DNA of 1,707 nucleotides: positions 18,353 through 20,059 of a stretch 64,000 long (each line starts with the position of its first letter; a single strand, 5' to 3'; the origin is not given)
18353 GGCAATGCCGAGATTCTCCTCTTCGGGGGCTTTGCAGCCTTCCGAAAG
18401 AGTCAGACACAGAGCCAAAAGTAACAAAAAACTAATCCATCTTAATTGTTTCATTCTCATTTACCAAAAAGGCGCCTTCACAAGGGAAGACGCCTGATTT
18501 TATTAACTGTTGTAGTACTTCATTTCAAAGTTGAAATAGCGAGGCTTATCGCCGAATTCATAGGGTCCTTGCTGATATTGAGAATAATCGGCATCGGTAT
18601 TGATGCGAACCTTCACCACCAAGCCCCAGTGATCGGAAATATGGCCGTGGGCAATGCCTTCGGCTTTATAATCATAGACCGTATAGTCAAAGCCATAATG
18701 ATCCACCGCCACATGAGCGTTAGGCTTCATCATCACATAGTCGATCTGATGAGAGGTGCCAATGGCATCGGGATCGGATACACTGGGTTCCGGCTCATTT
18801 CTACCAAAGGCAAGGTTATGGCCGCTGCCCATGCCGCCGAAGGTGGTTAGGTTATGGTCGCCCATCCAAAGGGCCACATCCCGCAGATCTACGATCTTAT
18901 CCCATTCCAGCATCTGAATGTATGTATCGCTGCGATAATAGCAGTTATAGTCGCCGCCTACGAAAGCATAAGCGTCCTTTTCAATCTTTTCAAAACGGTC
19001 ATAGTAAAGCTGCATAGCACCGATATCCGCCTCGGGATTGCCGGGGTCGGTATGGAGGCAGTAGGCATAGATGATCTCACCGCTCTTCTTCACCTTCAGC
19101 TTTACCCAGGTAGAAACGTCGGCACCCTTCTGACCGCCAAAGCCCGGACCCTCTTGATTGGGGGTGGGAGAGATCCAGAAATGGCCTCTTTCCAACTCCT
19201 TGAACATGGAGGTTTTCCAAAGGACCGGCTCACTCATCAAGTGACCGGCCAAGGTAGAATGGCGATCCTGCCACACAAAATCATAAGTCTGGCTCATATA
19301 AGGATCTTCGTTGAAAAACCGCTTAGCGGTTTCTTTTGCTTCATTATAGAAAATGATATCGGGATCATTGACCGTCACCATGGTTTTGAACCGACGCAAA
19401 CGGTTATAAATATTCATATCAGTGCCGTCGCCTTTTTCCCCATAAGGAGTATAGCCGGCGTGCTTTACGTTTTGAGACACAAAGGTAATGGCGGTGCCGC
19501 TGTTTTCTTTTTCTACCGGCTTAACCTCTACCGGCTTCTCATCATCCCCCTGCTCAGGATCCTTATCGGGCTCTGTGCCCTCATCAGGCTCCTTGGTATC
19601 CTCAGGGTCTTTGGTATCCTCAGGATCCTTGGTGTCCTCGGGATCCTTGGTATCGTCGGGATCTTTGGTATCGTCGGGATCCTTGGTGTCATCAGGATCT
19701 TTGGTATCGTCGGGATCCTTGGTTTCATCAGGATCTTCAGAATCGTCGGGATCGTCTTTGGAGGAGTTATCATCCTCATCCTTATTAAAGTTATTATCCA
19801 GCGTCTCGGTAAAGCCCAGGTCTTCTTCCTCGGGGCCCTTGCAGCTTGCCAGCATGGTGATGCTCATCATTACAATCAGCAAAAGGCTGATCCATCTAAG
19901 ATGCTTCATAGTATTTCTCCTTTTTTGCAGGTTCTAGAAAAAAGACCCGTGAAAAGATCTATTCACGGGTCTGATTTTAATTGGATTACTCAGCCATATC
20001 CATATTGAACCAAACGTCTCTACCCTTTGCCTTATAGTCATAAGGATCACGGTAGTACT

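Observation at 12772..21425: Six tandem paralogs of a lipoprotein-anchored EEP (DNase-I-fold) phosphoesterase, mostly with their own terminators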

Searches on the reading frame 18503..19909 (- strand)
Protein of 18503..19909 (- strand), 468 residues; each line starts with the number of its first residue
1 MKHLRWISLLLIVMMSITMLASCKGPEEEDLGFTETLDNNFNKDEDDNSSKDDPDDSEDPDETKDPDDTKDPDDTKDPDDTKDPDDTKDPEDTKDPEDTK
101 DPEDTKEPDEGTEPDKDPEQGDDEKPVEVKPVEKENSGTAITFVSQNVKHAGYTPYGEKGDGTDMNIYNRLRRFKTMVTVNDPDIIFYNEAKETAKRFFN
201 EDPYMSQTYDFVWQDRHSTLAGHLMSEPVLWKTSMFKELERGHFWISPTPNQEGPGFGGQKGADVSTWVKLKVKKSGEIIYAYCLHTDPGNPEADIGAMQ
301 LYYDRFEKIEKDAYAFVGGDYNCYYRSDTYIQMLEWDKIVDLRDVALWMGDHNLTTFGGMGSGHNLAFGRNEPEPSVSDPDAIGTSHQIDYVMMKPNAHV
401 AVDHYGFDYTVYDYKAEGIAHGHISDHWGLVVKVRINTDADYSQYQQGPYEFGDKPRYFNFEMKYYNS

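Call 3: search_protein_families(library=pfam, proteins=[window:18503-19909:-], max_evalue=0.01)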
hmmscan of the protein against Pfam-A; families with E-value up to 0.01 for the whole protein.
window:18503-19909:- (468 aa): 1 family
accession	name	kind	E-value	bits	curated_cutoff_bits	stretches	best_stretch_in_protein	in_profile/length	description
PF03372.29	Exo_endo_phos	-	1.2e-06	28.9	24.5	1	168-427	6-225/225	Endonuclease/Exonuclease/phosphatase family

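Call 4: search_protein_families(library=ncbifam, proteins=[window:18503-19909:-], max_evalue=0.01)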
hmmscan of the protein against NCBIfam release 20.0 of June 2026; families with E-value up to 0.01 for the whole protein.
window:18503-19909:- (468 aa): 1 family
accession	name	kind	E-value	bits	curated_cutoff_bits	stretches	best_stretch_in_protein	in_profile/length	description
TIGR03490.1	Mycoplas_LppA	paralog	1.6e-05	23.6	325.5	1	6-160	7-150/541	LppA family lipoprotein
